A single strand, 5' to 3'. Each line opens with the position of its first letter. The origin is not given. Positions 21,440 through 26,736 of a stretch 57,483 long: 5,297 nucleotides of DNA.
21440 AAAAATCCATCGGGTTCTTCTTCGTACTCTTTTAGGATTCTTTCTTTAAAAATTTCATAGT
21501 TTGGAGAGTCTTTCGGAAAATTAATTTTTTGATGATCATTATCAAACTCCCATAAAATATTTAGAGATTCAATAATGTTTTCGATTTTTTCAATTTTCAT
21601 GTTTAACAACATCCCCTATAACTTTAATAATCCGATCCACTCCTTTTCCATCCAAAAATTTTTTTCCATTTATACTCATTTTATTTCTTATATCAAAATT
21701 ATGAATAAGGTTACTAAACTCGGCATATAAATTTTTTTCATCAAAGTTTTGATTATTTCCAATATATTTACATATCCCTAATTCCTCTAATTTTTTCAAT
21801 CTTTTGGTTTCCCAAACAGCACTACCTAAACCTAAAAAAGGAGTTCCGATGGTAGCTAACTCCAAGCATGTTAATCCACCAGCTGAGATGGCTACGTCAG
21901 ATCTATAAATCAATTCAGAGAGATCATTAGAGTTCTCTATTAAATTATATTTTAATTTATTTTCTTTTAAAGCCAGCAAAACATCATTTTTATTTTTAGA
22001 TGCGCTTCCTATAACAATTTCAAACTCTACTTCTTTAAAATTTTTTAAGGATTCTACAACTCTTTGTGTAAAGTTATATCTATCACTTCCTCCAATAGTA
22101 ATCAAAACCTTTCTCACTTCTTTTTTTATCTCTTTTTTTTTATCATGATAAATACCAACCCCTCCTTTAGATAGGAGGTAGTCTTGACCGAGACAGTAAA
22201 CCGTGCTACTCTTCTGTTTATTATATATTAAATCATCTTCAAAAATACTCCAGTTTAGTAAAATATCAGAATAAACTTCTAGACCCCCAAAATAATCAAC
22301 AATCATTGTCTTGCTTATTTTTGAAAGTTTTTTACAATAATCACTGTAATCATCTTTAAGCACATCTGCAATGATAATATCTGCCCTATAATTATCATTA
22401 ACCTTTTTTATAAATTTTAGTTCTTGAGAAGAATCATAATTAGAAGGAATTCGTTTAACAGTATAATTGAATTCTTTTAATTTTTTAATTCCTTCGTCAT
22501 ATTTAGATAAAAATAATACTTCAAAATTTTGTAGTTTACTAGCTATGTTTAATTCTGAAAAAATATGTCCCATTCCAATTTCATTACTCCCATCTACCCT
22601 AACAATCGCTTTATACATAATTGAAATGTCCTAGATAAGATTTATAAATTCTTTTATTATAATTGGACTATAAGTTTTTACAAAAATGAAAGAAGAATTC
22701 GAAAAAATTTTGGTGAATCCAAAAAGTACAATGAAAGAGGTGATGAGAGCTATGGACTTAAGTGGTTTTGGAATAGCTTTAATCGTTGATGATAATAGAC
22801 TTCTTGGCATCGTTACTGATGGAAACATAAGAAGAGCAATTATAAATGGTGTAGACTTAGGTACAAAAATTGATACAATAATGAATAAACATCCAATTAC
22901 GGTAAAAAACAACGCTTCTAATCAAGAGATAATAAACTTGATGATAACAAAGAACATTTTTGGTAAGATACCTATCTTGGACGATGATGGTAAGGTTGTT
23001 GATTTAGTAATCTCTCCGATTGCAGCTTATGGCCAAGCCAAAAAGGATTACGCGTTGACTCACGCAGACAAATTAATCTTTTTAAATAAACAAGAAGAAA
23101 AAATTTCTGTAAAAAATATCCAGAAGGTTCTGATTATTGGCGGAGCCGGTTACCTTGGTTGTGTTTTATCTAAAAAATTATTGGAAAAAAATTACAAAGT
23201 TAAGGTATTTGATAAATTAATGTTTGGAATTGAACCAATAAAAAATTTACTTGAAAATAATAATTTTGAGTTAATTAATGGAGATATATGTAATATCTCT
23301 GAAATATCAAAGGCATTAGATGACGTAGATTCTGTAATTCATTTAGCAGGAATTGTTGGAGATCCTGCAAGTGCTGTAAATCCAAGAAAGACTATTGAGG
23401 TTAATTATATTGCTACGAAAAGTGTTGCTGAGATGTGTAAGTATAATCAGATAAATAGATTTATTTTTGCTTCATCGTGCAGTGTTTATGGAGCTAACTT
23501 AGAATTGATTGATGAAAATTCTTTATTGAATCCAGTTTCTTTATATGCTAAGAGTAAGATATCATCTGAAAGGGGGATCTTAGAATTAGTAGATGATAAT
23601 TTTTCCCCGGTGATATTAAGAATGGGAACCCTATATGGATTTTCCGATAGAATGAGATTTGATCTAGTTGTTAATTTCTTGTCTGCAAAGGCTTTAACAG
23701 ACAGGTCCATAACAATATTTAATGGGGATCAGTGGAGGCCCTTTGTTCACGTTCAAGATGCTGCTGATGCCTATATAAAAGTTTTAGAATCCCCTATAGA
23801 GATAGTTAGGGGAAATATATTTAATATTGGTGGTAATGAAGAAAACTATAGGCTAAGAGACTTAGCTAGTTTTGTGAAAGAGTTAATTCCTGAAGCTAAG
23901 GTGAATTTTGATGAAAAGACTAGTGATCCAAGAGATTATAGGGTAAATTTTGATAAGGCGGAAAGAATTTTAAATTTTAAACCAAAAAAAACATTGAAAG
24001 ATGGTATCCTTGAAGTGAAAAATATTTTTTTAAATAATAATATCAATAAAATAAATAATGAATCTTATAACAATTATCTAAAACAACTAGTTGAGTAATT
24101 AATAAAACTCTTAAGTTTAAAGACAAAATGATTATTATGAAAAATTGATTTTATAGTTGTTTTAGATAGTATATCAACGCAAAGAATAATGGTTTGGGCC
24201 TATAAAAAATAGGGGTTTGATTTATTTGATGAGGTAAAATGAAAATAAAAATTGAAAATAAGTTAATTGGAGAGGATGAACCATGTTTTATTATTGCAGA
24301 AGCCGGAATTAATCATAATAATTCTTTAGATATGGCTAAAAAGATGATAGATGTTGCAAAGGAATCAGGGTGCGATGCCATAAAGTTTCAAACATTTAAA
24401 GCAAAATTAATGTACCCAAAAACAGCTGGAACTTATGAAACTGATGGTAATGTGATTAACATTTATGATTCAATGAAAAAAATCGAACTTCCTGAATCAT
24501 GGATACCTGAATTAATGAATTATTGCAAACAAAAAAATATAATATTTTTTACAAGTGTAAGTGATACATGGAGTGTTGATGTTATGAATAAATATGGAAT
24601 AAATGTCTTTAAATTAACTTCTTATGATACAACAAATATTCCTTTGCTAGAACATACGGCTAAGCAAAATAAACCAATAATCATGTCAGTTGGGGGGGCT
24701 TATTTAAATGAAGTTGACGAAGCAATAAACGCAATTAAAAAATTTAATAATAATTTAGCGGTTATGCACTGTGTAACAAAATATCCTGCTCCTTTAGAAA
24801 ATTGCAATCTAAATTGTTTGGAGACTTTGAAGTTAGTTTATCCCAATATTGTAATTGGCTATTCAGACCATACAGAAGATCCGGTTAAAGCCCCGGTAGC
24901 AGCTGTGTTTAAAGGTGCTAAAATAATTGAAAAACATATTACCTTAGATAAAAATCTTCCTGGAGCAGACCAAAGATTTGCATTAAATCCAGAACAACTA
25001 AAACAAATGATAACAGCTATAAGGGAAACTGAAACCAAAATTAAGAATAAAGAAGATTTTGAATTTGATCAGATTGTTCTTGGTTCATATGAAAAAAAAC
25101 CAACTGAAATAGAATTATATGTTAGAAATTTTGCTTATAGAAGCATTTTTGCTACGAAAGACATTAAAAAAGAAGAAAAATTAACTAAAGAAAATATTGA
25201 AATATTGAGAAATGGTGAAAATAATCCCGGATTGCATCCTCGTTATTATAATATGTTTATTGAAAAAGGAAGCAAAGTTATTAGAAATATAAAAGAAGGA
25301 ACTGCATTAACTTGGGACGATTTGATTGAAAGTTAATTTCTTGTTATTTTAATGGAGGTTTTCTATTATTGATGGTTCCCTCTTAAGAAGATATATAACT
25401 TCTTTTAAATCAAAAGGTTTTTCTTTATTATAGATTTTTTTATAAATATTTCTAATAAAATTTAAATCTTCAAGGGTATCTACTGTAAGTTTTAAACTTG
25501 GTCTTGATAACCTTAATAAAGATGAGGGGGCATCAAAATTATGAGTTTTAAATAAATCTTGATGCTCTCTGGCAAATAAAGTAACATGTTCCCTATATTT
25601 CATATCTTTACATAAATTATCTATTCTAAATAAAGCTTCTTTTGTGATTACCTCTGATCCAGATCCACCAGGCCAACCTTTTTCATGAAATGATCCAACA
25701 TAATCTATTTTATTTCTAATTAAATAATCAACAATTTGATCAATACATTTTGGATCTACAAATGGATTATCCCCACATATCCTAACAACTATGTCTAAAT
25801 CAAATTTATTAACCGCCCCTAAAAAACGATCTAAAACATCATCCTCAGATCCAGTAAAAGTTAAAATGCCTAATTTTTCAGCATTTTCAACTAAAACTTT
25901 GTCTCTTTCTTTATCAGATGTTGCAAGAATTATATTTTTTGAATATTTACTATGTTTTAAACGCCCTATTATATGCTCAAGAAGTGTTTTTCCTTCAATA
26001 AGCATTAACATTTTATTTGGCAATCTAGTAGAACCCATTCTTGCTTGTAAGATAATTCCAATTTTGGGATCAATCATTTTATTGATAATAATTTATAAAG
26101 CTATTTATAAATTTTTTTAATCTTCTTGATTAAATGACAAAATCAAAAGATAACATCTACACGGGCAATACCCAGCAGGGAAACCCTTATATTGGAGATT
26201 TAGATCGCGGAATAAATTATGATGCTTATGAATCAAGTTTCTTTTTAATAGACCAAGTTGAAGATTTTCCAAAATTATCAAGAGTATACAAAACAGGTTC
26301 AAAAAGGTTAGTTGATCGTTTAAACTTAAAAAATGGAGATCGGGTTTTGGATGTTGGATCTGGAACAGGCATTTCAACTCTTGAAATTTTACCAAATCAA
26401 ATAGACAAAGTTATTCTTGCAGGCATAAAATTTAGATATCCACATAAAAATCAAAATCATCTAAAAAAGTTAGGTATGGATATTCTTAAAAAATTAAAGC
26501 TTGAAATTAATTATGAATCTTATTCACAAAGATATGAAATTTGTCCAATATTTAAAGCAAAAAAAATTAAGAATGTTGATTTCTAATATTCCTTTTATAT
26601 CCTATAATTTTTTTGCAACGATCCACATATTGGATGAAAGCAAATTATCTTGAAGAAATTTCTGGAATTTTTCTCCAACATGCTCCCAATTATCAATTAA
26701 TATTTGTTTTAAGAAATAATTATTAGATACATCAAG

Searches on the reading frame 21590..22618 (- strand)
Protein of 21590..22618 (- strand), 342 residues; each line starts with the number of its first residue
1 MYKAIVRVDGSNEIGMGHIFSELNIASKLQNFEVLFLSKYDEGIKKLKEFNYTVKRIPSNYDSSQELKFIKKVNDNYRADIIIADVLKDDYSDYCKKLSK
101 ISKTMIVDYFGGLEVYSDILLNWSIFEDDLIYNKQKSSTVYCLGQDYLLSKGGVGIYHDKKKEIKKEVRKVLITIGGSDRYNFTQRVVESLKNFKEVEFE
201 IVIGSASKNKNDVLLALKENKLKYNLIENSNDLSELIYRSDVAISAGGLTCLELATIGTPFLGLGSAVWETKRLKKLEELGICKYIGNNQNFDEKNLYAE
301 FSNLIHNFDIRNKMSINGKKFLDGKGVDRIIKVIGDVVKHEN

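Call 10: search_protein_families(library=pfam, proteins=[window:21590-22618:-], max_evalue=0.001)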
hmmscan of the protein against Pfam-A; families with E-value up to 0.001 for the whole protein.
window:21590-22618:- (342 aa): 2 families
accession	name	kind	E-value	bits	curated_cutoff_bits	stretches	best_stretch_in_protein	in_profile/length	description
PF04101.22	Glyco_tran_28_C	-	6.9e-06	26.6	22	1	174-261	4-94/166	Glycosyltransferase family 28 C-terminal domain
PF02684.21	LpxB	-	0.00028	20.3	22.6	1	185-261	208-283/374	Lipid-A-disaccharide synthetase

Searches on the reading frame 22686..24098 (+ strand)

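Call 10: search_protein_families(library=pfam, proteins=[window:22686-24098:+], max_evalue=0.001)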
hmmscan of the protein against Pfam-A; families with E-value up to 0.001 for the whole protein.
window:22686-24098:+ (470 aa): 9 families
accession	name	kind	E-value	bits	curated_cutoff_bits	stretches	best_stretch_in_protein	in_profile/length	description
PF01370.27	Epimerase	-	5.2e-47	160.7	20.9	1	148-382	1-240/240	NAD dependent epimerase/dehydratase family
PF16363.11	GDP_Man_Dehyd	-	1.6e-31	110.4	27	1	149-442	1-330/332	GDP-mannose 4,6 dehydratase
PF01073.25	3Beta_HSD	-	3.3e-24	85.8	22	1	149-381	1-248/280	3-beta hydroxysteroid dehydrogenase/isomerase family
PF04321.23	RmlD_sub_bind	-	3.9e-16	59.4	27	1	147-396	2-226/287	RmlD substrate binding domain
PF00571.33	CBS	-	6e-15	55.8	24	2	64-107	3-45/57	CBS domain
PF02719.21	Polysacc_synt_2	-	2.2e-10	40.6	20.2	1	148-264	1-128/293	Polysaccharide biosynthesis protein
PF13460.12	NAD_binding_10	-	2.4e-09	37.7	27.2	1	152-273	1-110/184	NAD(P)H-binding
PF07993.18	NAD_binding_4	-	1.2e-07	31.6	20.1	1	206-318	81-209/258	Male sterility protein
PF05368.20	NmrA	-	5.6e-06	26.6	27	1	146-263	3-106/298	NmrA-like family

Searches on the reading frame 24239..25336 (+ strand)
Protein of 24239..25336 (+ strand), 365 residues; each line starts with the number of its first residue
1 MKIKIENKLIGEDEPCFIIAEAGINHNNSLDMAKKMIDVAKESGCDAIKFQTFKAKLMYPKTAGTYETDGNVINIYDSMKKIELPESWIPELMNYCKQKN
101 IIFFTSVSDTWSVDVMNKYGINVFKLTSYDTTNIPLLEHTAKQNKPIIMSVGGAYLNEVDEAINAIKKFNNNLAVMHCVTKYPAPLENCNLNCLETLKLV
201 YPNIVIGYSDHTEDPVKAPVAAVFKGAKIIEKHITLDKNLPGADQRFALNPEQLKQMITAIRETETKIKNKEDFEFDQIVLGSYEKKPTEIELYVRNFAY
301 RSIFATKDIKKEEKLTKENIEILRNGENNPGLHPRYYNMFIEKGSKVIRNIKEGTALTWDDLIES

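Call 10: search_protein_families(library=pfam, proteins=[window:24239-25336:+], max_evalue=0.001)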
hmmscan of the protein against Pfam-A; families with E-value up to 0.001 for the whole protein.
window:24239-25336:+ (365 aa): 2 families
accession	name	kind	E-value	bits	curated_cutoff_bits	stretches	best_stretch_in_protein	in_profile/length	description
PF03102.20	NeuB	-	2e-77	260.4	22.1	1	36-271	1-239/241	NeuB family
PF08666.17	SAF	-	2.5e-08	34.8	21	1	301-362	2-62/63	SAF domain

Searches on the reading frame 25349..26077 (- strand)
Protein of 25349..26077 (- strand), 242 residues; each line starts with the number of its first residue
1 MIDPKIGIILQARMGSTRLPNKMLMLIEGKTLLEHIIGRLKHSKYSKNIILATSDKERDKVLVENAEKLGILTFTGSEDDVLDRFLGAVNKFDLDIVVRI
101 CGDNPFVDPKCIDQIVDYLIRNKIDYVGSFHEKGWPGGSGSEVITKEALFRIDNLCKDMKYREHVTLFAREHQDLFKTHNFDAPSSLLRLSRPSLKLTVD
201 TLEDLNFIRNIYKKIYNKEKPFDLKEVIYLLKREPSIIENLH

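Call 10: search_protein_families(library=pfam, proteins=[window:25349-26077:-], max_evalue=0.001)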
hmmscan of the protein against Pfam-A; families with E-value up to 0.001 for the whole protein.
window:25349-26077:- (242 aa): 2 families
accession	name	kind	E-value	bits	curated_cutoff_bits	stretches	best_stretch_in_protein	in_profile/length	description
PF02348.25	CTP_transf_3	-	2e-34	119.8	22.6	1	8-213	2-207/217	Cytidylyltransferase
PF12804.13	NTP_transf_3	-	2.8e-07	31.3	27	1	13-152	11-128/160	MobA-like NTP transferase domain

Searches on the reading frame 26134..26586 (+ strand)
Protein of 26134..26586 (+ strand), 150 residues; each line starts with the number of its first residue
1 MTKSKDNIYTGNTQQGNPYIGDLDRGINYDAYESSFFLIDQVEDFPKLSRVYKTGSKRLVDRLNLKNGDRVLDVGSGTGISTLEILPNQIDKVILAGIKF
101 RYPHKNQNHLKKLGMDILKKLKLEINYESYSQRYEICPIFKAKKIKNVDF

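Call 10: search_protein_families(library=pfam, proteins=[window:26134-26586:+], max_evalue=0.001)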
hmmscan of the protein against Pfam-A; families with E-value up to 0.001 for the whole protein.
window:26134-26586:+ (150 aa): 1 family
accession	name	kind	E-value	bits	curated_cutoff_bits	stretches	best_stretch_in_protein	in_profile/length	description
PF00398.26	RrnaAD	-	0.00058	19.5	24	1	57-94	20-56/263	Ribosomal RNA adenine dimethylase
